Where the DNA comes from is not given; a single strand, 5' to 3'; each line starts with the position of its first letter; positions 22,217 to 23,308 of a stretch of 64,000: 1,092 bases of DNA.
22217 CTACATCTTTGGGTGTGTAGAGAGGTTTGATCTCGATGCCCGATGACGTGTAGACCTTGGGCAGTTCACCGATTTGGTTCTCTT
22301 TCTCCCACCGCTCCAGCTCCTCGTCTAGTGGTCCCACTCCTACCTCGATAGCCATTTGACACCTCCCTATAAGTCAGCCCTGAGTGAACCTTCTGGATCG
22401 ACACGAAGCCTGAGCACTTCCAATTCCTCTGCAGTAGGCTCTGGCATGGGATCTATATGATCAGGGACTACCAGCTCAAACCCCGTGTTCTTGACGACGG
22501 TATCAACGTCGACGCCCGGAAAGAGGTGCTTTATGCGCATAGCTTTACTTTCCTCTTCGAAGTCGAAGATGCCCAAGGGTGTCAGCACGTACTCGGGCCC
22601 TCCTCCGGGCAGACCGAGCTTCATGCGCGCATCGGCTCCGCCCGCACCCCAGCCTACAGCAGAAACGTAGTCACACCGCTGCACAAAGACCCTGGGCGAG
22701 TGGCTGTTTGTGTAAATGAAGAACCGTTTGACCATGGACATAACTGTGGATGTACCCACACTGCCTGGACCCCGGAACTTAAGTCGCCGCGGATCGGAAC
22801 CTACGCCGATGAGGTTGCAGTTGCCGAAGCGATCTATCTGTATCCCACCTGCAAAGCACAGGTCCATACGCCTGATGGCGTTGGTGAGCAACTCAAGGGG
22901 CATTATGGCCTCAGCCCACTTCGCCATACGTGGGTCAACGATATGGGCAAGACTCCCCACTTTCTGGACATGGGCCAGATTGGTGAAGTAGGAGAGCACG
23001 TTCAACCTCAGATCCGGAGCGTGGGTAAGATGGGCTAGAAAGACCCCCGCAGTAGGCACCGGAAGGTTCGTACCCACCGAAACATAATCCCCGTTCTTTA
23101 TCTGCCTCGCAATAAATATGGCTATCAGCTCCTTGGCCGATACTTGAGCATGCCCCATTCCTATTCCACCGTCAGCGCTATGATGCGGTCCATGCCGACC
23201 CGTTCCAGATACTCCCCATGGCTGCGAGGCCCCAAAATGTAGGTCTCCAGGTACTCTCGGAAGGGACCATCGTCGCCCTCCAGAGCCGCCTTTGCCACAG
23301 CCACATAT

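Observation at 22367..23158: GctB-like subunit with the catalytic glutamate replaced by Leu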

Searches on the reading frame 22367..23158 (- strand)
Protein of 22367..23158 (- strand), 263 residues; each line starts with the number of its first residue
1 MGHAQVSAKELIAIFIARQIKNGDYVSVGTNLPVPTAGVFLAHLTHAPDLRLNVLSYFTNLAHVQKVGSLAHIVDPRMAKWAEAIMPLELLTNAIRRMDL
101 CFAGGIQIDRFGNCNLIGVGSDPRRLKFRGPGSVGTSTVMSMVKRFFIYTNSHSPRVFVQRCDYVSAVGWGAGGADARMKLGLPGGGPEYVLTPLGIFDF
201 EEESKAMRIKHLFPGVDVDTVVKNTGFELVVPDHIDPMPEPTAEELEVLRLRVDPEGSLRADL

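Call 3: search_protein_families(library=pfam, proteins=[window:22367-23158:-])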
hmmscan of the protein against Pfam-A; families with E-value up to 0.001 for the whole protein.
window:22367-23158:- (263 aa): 1 family
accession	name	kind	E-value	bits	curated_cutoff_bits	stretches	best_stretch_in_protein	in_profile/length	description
PF01144.29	CoA_trans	-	4.6e-14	52.8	23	1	12-224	4-217/217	Coenzyme A transferase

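Call 4: search_protein_families(library=ncbifam, proteins=[window:22367-23158:-])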
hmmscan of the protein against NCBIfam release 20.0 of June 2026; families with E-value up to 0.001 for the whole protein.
window:22367-23158:- (263 aa): 0 families

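Call 5: search_solved_structures(query=window:22367-23158:-, max_evalue=1, show_alignments=5)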
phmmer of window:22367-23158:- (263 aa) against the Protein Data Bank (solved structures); distinct sequences matched with E-value up to 1: 19.
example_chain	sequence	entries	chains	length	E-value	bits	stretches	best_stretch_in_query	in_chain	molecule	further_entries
1poi_B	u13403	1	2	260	5e-30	108.3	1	6-256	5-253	GLUTACONATE COENZYME A-TRANSFERASE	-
6con_B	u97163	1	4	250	2.3e-14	57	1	10-257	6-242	CoA-transferase subunit beta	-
6co6_B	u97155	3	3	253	2.3e-13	53.7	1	10-258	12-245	Probable CoA-transferase beta subunit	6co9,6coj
5n01_D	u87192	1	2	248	8.4e-11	45.3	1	7-257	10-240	Glutaconate CoA-transferase family, subunit B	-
5n03_D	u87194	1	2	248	1.8e-10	44.3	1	7-257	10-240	Glutaconate CoA-transferase family, subunit B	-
5n02_D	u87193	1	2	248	2e-10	44.1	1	7-257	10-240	Glutaconate CoA-transferase family, subunit B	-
5n00_B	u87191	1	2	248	2.6e-10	43.7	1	7-257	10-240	Glutaconate CoA-transferase family, subunit B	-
5mzw_D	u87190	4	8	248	3.1e-10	43.5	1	7-257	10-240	Glutaconate CoA-transferase family, subunit B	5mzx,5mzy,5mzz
5dbn_B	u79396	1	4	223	0.065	16.2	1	7-114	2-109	Acetate CoA-transferase subunit beta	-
3rrl_B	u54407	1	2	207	0.16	14.9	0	177-229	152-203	Succinyl-CoA:3-ketoacid-coenzyme A transferase subunit B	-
3dlx_A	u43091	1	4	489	0.34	13.8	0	190-240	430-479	Succinyl-CoA:3-ketoacid-coenzyme A transferase 1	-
9ctd_C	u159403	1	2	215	0.57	13.1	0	8-38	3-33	3-oxoacid CoA-transferase, B subunit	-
9cry_B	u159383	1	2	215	0.7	12.8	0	8-38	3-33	3-oxoacid CoA-transferase, B subunit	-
9cq2_B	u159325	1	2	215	0.71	12.8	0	8-38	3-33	3-oxoacid CoA-transferase, B subunit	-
9csc_B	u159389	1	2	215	0.74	12.7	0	8-38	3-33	3-oxoacid CoA-transferase, B subunit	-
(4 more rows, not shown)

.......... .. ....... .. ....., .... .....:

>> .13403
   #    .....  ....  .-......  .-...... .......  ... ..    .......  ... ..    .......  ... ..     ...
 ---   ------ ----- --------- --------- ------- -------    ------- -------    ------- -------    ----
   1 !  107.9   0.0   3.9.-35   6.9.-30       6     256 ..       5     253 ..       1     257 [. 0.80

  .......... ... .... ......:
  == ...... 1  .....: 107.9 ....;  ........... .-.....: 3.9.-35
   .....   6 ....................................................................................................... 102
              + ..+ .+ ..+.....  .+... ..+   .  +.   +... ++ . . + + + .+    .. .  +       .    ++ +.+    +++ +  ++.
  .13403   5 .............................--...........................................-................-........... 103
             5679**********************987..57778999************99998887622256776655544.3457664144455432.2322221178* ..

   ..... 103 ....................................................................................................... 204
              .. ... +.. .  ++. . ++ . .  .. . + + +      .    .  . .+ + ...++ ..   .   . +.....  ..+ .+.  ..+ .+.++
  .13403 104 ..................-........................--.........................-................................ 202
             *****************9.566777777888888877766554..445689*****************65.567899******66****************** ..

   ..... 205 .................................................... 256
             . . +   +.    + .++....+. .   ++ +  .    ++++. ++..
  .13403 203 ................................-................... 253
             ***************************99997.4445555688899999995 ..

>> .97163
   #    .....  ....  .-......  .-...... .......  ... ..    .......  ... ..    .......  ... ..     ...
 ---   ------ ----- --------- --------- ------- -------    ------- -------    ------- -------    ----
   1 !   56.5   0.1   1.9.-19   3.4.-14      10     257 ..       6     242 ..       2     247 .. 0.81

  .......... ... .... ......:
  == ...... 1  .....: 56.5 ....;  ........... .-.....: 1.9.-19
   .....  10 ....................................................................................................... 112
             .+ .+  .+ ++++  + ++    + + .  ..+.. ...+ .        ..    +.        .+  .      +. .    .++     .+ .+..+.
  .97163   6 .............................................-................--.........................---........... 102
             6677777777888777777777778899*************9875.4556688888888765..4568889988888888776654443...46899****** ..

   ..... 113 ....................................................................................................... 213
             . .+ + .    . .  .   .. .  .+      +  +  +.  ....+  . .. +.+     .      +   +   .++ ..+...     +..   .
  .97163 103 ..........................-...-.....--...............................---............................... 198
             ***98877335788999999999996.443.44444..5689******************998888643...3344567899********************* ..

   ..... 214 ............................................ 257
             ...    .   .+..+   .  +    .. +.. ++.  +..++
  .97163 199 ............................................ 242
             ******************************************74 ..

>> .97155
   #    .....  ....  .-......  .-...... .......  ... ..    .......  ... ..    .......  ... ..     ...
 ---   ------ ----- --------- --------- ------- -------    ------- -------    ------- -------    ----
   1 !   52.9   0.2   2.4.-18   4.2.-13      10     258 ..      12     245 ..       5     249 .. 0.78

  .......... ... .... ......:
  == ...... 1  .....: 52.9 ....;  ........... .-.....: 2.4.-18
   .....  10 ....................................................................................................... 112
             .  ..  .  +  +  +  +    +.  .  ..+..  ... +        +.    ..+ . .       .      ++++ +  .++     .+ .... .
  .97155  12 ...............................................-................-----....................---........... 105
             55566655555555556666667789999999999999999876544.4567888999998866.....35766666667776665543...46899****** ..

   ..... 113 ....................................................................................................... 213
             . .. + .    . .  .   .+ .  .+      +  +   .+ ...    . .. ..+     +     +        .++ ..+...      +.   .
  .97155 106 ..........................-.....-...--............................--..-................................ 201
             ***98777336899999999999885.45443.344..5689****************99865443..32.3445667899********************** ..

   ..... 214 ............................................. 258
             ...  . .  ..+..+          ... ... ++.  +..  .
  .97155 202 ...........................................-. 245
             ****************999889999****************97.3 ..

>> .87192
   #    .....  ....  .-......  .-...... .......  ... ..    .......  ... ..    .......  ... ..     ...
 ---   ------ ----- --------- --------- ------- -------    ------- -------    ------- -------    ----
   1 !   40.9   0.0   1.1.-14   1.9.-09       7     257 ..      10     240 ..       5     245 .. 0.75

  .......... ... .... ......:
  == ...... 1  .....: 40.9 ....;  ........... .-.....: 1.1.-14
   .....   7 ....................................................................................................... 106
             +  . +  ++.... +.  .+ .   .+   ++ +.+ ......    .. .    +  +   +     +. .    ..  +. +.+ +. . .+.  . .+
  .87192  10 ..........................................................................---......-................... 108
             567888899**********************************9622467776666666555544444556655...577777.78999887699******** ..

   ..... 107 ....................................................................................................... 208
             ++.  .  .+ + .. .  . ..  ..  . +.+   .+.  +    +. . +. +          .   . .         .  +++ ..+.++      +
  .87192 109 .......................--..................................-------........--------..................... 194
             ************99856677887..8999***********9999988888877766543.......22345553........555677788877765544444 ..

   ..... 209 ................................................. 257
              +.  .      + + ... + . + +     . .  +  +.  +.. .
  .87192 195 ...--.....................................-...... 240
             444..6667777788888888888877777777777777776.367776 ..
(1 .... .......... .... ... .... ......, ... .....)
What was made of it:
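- Closest known: Glutaconate CoA-transferase GctAB of Acidaminococcus fermentans. Different: Catalytic Glu54-beta and the Gly two residues downstream (E-S-G) are replaced by L-S-Y (call 5).
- Checked: It matches PF01144 (4.6e-14, call 3) and GctB, PDB 1poi_B, at E=5e-30 over residues 6-256 (call 5).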

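Call 11: find_homologous_proteins(query=window:22367-23158:-, max_evalue=1e-10)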
Query window:22367-23158:- (263 aa): 1280 proteins with E <= 1e-10 among 2674 candidates; the best 120 are listed.
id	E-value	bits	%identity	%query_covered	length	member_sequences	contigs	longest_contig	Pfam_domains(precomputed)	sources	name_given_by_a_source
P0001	4.4e-153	527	88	98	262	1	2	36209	PF01144.30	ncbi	-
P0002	3.8e-152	523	88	98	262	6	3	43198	PF01144.30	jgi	jgi:glutaconate CoA-transferase subunit B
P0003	2.6e-114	399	65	97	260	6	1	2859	PF01144.30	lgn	-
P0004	1.1e-111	391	63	97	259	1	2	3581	PF01144.30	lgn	-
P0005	1.7e-111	390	63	98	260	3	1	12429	PF01144.30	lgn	-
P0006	8.8e-109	381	64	97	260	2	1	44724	PF01144.30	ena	-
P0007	1.2e-107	378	64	98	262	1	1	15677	PF01144.30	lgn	-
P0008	1.6e-107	377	63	97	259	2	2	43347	PF01144.30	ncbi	-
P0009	4.4e-107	376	63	97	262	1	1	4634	PF01144.30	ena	-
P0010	4.6e-106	372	62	99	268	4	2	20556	PF01144.30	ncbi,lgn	ncbi:MAG: CoA-transferase [Desulfitobacteriaceae bacterium]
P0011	8.4e-103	362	60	97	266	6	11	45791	PF01144.30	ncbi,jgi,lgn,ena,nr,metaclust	ncbi:MAG TPA: hypothetical protein DEF89_25340 [Desulfosporosinus sp.]|nr:MAG: hypothetical protein 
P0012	1.0e-101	358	60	97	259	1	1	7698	PF01144.30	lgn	-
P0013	1.0e-101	358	59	98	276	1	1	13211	PF01144.30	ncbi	-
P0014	2.4e-101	357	60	97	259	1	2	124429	PF01144.30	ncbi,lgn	ncbi:MAG: CoA-transferase [Bacillota bacterium]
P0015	2.6e-101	357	59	98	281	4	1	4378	PF01144.30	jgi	jgi:glutaconate CoA-transferase subunit B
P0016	4.6e-101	356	61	97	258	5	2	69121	PF01144.30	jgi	-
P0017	7.6e-101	355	57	97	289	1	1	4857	PF01144.30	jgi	jgi:glutaconate CoA-transferase, subunit B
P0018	2.3e-100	354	60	97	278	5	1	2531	PF01144.30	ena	-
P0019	3.1e-99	350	59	97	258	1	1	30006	PF01144.30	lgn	-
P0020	3.1e-99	350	58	97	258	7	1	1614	PF01144.30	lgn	-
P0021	4.2e-99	350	56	98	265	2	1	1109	PF01144.30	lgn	-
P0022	1.5e-98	348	61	96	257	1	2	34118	PF01144.30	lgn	-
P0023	2.1e-98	347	58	97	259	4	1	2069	PF01144.30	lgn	-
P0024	4.9e-98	346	58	98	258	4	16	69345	PF01144.30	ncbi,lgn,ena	-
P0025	6.7e-98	346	57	98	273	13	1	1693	PF01144.30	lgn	-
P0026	1.0e-97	345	58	97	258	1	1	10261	PF01144.30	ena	-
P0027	4.0e-97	343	57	96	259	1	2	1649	PF01144.30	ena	-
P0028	5.8e-97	343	58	97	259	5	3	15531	PF01144.30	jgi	jgi:glutaconate CoA-transferase subunit B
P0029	6.3e-97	342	58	98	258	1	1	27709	PF01144.30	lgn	-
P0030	2.2e-95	337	59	99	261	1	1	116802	PF01144.30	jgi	jgi:glutaconate CoA-transferase subunit B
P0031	9.0e-95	335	59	95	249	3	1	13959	PF01144.30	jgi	jgi:glutaconate CoA-transferase subunit B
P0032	1.3e-94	335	56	97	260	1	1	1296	PF01144.30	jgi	jgi:glutaconate CoA-transferase subunit B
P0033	3.4e-94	334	57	97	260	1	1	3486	PF01144.30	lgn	-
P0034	3.6e-94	333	58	97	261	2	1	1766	PF01144.30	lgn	-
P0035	9.5e-94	332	59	96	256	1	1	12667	PF01144.30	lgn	-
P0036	1.2e-93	332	57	98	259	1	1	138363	PF01144.30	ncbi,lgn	-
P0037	6.3e-93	329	57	95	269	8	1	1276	PF01144.30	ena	-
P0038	7.2e-93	329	57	96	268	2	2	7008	PF01144.30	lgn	-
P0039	1.1e-92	329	55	97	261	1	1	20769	PF01144.30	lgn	-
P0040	1.9e-92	328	59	97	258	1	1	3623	PF01144.30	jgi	jgi:glutaconate CoA-transferase subunit B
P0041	2.0e-92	328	57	99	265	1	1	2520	PF01144.30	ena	-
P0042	5.2e-91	323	58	97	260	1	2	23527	PF01144.30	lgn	-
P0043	4.6e-90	320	56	98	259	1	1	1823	PF01144.30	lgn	-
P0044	4.9e-90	320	57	99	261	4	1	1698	PF01144.30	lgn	-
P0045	2.0e-89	318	58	99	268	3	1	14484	PF01144.30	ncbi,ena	-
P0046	6.0e-89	316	55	98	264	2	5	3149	PF01144.30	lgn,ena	-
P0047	2.0e-88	315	56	97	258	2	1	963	PF01144.30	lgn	-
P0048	3.2e-88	314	57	97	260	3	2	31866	PF01144.30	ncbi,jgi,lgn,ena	-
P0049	7.0e-88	313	57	99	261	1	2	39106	PF01144.30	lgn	-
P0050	5.7e-87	310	56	97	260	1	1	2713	PF01144.30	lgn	-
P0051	1.9e-86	308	54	95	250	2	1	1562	PF01144.30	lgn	-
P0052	1.2e-85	305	54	98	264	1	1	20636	PF01144.30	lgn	-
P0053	2.5e-85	304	54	98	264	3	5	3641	PF01144.30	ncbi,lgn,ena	-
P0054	1.5e-84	302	51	97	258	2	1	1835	PF01144.30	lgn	-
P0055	4.5e-84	300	54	98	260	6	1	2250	PF01144.30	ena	-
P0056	3.6e-83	297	53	98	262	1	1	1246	PF01144.30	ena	-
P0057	5.0e-83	297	54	98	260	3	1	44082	PF01144.30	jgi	jgi:glutaconate CoA-transferase subunit B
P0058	6.3e-83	297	52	97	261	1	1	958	PF01144.30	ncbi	-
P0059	4.3e-82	294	51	97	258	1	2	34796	PF01144.30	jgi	jgi:glutaconate CoA-transferase subunit B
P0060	1.1e-81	293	53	97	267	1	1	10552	PF01144.30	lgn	-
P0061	1.5e-81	292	53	97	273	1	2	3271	PF01144.30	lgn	-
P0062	3.2e-81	291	53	97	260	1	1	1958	PF01144.30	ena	-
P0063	8.7e-81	290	52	97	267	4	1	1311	PF01144.30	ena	-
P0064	8.9e-81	290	51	97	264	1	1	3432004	PF01144.30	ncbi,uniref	ncbi:CoA-transferase [Hyphomonas sp.]|uniref:CoA-transferase n=1 Tax=Hyphomonas sp. TaxID=87 RepID=U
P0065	9.1e-81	290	48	99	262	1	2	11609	PF01144.30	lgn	-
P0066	9.5e-81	289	52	97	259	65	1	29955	PF01144.30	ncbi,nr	ncbi:MAG: CoA synthetase [Candidatus Rokubacteria bacterium]|nr:CoA synthetase [Candidatus Rokubacte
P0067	1.1e-80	289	50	98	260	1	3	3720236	PF01144.30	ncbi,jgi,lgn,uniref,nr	ncbi:hypothetical protein MFMK1_002648 [Metallumcola ferriviriculae]|uniref:Glutaconate CoA-transfer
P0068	1.5e-80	289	52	98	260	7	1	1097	PF01144.30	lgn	-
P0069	2.1e-80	288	53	97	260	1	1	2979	PF01144.30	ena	-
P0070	4.0e-80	287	52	97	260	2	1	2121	PF01144.30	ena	-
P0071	5.7e-80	287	52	97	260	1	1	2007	PF01144.30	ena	-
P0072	1.2e-79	286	51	96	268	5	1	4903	PF01144.30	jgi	-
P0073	1.3e-79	286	51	98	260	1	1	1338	PF01144.30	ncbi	-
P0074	1.7e-79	285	51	98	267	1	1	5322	PF01144.30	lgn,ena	-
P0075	1.9e-79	285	51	98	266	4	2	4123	PF01144.30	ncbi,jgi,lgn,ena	-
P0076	2.1e-79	285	52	97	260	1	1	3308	PF01144.30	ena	-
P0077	3.1e-79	284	50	97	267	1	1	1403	PF01144.30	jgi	jgi:glutaconate CoA-transferase, subunit B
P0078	3.3e-79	284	54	95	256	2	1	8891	PF01144.30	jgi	-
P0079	3.3e-79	284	49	97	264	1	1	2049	PF01144.30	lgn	-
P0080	3.5e-79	284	48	99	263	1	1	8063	PF01144.30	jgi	jgi:glutaconate CoA-transferase subunit B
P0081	3.6e-79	284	52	98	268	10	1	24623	PF01144.30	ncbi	-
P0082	3.8e-79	284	52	97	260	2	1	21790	PF01144.30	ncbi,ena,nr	ncbi:MAG: hypothetical protein A2X52_21165 [Candidatus Rokubacteria bacterium GWC2_70_16]|nr:MAG: hy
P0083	3.9e-79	284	52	97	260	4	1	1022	PF01144.30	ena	-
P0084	4.1e-79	284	51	97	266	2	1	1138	PF01144.30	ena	-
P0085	6.2e-79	283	52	98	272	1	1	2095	PF01144.30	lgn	-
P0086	9.2e-79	283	51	97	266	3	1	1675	PF01144.30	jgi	jgi:glutaconate CoA-transferase subunit B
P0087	9.5e-79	283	51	97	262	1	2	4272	PF01144.30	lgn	-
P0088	1.0e-78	283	52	97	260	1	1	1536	PF01144.30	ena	-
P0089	1.0e-78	283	52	97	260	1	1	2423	PF01144.30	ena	-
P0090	1.4e-78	282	50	98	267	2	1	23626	PF01144.30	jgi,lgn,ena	-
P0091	1.5e-78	282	52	97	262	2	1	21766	PF01144.30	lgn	-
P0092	1.8e-78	282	51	98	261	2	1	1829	PF01144.30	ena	-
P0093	1.8e-78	282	53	97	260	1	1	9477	PF01144.30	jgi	jgi:glutaconate CoA-transferase subunit B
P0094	1.8e-78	282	52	97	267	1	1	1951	PF01144.30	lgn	-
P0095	1.9e-78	282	51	97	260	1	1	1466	PF01144.30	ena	-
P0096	2.0e-78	282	51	98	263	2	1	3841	PF01144.30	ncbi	-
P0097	2.0e-78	282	53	97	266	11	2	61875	PF01144.30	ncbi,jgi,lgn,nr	ncbi:MAG: hypothetical protein K2Y51_13200 [Gammaproteobacteria bacterium]|jgi:glutaconate CoA-trans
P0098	2.2e-78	282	51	96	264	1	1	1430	PF01144.30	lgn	-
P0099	2.3e-78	282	51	98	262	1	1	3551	PF01144.30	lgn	-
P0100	2.5e-78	282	50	99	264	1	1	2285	PF01144.30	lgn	-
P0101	3.0e-78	281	50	97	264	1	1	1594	PF01144.30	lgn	-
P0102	3.2e-78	281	50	97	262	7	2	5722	PF01144.30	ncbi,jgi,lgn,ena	jgi:glutaconate CoA-transferase subunit B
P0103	3.5e-78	281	51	98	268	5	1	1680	PF01144.30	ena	-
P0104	4.3e-78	281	51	97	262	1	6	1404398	PF01144.30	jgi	jgi:glutaconate CoA-transferase subunit B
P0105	4.6e-78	281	51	98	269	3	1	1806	PF01144.30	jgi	jgi:glutaconate CoA-transferase, subunit B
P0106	4.7e-78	281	50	97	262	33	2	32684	PF01144.30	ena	-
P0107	5.5e-78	280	51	97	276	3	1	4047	PF01144.30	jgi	jgi:glutaconate CoA-transferase subunit B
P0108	6.4e-78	280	51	97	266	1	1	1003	PF01144.30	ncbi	-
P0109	6.7e-78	280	52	98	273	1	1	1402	PF01144.30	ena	-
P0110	6.7e-78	280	53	96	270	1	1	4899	PF01144.30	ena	-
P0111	6.7e-78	280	51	96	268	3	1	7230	PF01144.30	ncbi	-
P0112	7.5e-78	280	51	95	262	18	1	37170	PF01144.30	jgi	jgi:glutaconate CoA-transferase subunit B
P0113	8.8e-78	280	51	97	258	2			PF01144.30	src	-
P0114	9.0e-78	280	50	99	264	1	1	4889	PF01144.30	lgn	-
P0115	1.1e-77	279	50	98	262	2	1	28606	PF01144.30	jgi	jgi:glutaconate CoA-transferase subunit B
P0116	1.5e-77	279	50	98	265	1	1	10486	PF01144.30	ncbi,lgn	-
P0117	1.5e-77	279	50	98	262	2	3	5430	PF01144.30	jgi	jgi:glutaconate CoA-transferase, subunit B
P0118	1.5e-77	279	51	98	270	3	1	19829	PF01144.30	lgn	-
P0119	1.6e-77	279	50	97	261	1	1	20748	PF01144.30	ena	-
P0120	1.6e-77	279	52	98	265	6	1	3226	PF01144.30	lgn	-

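Call 13: find_encoding_contigs(protein=P0014, flank=8000, max_places=2)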
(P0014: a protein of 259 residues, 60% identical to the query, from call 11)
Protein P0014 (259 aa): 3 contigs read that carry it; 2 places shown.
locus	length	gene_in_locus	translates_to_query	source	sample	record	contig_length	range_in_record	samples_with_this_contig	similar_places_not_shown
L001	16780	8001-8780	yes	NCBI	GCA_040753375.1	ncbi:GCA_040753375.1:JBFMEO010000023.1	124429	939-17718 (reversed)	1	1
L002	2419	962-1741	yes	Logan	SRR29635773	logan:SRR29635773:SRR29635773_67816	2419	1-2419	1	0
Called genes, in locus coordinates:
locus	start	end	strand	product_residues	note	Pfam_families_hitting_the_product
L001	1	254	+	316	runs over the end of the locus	PF03308:MeaB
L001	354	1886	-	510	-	PF01039:Carboxyl_trans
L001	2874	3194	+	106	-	PF07690:MFS_1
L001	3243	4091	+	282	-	PF10418:DHODB_Fe-S_bind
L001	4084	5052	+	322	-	PF01180:DHO_dh, PF01207:Dus (faint), PF03060:NMO (weak)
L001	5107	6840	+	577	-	PF00890:FAD_binding_2, PF03486:HI0933_like, PF07992:Pyr_redox_2 (weak), PF00890:FAD_binding_2, PF02910:Succ_DH_flav_C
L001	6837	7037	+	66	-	PF12797:Fer4_2 (weak), PF00037:Fer4 (weak), PF12837:Fer4_6 (weak), PF12838:Fer4_7 (weak)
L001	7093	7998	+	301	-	PF01144:CoA_trans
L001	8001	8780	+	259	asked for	PF01144:CoA_trans (weak)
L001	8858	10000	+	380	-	PF08442:ATP-grasp_2, PF24948:Citrate_synth_N, PF00549:Ligase_CoA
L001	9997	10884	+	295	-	PF02629:CoA_binding, PF13380:CoA_binding_2 (faint), PF13607:Succ_CoA_lig, PF00549:Ligase_CoA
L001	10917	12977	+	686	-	PF05378:Hydant_A_N, PF01968:Hydantoinase_A, PF19278:Hydant_A_C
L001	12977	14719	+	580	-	PF02538:Hydantoinase_B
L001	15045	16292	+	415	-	PF12832:MFS_1_like, PF07690:MFS_1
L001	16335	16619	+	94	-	PF00384:Molybdopterin (weak)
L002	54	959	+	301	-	PF01144:CoA_trans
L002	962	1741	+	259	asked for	PF01144:CoA_trans (weak)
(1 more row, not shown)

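Call 14: find_encoding_contigs(protein=P0064, flank=8000, max_places=2)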
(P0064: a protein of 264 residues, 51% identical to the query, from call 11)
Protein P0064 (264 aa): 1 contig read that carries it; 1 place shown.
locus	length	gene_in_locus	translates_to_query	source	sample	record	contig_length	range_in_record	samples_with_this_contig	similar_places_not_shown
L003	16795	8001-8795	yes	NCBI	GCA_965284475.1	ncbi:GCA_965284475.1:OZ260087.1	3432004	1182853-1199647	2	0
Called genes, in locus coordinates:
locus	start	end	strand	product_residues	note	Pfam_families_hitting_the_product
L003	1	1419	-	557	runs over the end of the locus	PF00890:FAD_binding_2 (faint), PF01266:DAO (faint), PF01494:FAD_binding_3, PF21274:Rng_hyd_C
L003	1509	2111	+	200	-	PF00440:TetR_N, PF16859:TetR_C_11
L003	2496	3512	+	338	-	PF12625:Arabinose_bd, PF12833:HTH_18, PF00165:HTH_AraC (weak)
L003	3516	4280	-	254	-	PF00378:ECH_1, PF16113:ECH_2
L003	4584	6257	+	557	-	PF00501:AMP-binding, PF23562:AMP-binding_C_3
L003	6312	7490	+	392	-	PF02771:Acyl-CoA_dh_N, PF02770:Acyl-CoA_dh_M, PF00441:Acyl-CoA_dh_1, PF08028:Acyl-CoA_dh_2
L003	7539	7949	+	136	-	PF13577:SnoaL_4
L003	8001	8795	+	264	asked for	PF01144:CoA_trans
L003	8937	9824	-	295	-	PF01144:CoA_trans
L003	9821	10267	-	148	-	PF12172:zf-ChsH2, PF01796:OB_ChsH2_C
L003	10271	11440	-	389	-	PF22691:Thiolase_C_1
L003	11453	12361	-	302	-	PF00106:adh_short, PF08659:KR, PF13561:adh_short_C2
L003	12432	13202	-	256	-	PF00378:ECH_1, PF16113:ECH_2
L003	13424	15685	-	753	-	PF07715:Plug, PF00593:TonB_dep_Rec_b-barrel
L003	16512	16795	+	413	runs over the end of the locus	PF13173:AAA_14, PF13635:DUF4143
